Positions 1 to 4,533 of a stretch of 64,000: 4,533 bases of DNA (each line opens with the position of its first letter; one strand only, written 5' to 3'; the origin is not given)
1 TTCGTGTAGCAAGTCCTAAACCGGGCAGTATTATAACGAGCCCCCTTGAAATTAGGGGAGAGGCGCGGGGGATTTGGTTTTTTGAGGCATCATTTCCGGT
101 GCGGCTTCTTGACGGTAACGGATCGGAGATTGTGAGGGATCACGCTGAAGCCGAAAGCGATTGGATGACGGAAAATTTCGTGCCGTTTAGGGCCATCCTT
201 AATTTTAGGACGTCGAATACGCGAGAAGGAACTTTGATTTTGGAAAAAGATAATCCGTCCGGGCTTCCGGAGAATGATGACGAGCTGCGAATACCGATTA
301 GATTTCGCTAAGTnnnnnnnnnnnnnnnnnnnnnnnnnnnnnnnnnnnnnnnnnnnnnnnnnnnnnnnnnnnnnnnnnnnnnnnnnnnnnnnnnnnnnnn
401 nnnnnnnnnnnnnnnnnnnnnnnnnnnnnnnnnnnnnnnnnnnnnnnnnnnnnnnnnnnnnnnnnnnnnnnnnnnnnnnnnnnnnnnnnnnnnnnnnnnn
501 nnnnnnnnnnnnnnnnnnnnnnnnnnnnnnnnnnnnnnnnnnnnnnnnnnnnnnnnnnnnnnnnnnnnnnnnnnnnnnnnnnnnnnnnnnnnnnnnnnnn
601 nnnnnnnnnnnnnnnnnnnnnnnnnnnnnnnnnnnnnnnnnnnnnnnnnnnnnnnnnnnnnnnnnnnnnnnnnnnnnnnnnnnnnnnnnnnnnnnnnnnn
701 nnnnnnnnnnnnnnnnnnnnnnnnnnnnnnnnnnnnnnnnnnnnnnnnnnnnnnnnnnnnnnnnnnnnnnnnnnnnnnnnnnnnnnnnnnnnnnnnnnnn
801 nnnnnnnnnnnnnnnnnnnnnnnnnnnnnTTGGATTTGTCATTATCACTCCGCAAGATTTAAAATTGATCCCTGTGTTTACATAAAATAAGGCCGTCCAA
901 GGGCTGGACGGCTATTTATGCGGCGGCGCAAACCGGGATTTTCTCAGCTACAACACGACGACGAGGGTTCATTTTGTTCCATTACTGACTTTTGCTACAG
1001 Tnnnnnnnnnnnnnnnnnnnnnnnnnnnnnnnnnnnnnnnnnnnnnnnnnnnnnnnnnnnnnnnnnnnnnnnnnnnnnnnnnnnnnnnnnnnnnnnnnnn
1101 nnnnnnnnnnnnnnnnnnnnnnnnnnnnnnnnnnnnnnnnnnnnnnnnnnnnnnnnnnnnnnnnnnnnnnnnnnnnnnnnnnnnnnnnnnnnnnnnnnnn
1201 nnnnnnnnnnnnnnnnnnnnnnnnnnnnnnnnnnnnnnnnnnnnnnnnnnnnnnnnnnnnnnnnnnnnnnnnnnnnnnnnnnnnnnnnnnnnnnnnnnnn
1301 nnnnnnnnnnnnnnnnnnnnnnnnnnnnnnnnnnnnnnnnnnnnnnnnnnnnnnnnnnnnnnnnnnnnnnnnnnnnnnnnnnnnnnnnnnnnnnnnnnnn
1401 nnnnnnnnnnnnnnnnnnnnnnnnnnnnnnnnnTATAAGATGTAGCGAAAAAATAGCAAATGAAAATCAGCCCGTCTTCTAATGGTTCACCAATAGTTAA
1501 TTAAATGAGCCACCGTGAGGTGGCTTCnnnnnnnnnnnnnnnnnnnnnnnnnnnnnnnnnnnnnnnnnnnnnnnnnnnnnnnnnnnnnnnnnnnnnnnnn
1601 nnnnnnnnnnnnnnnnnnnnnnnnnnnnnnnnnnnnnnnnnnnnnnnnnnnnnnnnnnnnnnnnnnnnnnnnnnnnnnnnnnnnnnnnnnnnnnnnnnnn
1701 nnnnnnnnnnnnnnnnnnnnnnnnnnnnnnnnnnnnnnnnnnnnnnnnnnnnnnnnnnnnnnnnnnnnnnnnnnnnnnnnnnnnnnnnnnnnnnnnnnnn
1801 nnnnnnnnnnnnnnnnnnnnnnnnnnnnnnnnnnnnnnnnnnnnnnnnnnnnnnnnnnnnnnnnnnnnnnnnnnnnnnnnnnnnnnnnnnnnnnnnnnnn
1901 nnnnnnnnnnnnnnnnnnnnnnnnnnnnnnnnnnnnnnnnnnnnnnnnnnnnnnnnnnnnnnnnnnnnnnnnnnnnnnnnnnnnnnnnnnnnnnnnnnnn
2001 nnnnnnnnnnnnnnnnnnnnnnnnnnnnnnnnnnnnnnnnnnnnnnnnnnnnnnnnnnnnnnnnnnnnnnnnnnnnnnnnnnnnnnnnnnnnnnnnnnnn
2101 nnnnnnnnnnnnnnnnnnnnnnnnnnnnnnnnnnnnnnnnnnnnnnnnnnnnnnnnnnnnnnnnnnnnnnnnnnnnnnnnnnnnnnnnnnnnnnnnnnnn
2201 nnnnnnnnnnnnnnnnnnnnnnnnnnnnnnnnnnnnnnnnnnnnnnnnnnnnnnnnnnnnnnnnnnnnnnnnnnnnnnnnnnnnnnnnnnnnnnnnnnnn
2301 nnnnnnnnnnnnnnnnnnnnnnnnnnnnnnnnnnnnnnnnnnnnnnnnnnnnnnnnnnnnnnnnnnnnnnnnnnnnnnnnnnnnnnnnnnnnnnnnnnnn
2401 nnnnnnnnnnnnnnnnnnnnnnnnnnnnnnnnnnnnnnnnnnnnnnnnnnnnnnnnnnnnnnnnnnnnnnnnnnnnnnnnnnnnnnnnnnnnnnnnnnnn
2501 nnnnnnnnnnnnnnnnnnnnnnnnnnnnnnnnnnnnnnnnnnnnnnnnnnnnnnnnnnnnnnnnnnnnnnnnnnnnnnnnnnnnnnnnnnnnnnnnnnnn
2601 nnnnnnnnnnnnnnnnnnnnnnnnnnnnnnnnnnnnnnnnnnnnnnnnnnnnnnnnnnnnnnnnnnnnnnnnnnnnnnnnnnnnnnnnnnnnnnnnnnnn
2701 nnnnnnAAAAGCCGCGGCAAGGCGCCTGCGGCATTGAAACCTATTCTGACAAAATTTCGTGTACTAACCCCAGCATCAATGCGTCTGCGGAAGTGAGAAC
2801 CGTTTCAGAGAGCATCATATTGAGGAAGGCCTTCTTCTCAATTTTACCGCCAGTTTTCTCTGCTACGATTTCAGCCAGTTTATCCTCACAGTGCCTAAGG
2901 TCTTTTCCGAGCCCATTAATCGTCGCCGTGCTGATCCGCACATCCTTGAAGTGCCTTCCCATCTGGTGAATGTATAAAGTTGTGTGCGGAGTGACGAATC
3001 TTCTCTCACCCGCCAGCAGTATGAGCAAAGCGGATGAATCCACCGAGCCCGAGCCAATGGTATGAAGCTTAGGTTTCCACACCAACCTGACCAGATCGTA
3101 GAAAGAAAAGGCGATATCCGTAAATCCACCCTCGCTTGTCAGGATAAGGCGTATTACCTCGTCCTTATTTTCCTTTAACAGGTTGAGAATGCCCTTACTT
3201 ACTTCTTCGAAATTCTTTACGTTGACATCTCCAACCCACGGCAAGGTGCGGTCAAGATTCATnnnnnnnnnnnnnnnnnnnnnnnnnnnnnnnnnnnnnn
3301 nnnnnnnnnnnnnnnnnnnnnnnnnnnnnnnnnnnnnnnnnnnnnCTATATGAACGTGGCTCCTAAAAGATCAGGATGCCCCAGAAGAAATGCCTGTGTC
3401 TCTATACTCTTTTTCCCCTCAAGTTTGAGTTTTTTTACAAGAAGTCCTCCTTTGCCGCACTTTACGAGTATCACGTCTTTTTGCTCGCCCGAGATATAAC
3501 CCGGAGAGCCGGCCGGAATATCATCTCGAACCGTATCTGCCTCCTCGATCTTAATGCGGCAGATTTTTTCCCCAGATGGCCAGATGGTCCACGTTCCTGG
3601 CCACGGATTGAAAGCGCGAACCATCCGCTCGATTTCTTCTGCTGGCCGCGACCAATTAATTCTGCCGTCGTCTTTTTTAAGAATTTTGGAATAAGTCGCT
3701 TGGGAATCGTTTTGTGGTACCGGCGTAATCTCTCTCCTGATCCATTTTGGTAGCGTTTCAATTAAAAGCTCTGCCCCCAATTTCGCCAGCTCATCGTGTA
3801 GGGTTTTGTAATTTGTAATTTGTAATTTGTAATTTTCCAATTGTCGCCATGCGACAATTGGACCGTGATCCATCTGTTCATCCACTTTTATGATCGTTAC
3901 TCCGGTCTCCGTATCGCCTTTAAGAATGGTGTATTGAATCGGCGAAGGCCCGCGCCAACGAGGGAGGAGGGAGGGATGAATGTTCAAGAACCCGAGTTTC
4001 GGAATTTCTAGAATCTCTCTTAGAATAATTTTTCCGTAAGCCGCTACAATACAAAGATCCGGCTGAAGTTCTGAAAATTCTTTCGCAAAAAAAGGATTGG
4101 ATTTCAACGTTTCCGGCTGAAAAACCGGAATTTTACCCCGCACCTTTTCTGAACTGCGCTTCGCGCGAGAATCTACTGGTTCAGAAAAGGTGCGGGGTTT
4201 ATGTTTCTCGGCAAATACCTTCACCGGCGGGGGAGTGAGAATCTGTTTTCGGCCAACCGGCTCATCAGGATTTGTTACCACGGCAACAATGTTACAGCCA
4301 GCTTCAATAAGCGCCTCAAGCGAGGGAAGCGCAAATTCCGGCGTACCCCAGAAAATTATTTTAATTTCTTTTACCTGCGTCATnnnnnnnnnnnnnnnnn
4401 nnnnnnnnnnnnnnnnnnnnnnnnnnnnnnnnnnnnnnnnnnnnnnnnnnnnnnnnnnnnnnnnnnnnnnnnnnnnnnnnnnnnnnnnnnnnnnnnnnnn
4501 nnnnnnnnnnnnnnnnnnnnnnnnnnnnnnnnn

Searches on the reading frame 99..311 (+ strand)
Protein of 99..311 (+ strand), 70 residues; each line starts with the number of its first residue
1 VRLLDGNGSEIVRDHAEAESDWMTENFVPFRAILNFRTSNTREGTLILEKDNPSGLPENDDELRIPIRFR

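Call 90: search_protein_families(library=pfam, proteins=[window:99-311:+], max_evalue=0.001)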
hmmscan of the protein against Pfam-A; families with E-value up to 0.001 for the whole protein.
window:99-311:+ (70 aa): 1 family
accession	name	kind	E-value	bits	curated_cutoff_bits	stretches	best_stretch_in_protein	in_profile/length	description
PF10648.15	Gmad2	-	0.00054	20.6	25.7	1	1-54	32-83/86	Immunoglobulin-like domain of bacterial spore germination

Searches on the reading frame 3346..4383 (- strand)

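Call 82: search_protein_families(library=pfam, proteins=[window:3346-4383:-], max_evalue=0.001)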
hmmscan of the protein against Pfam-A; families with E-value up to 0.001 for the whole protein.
window:3346-4383:- (345 aa): 2 families
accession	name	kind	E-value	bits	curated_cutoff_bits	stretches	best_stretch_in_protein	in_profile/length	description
PF00551.24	Formyl_trans_N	-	3.1e-36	125.3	26.1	1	8-210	2-180/181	Formyl transferase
PF02911.23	Formyl_trans_C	-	3.6e-24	85.3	21.1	1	235-336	2-99/100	Formyl transferase, C-terminal domain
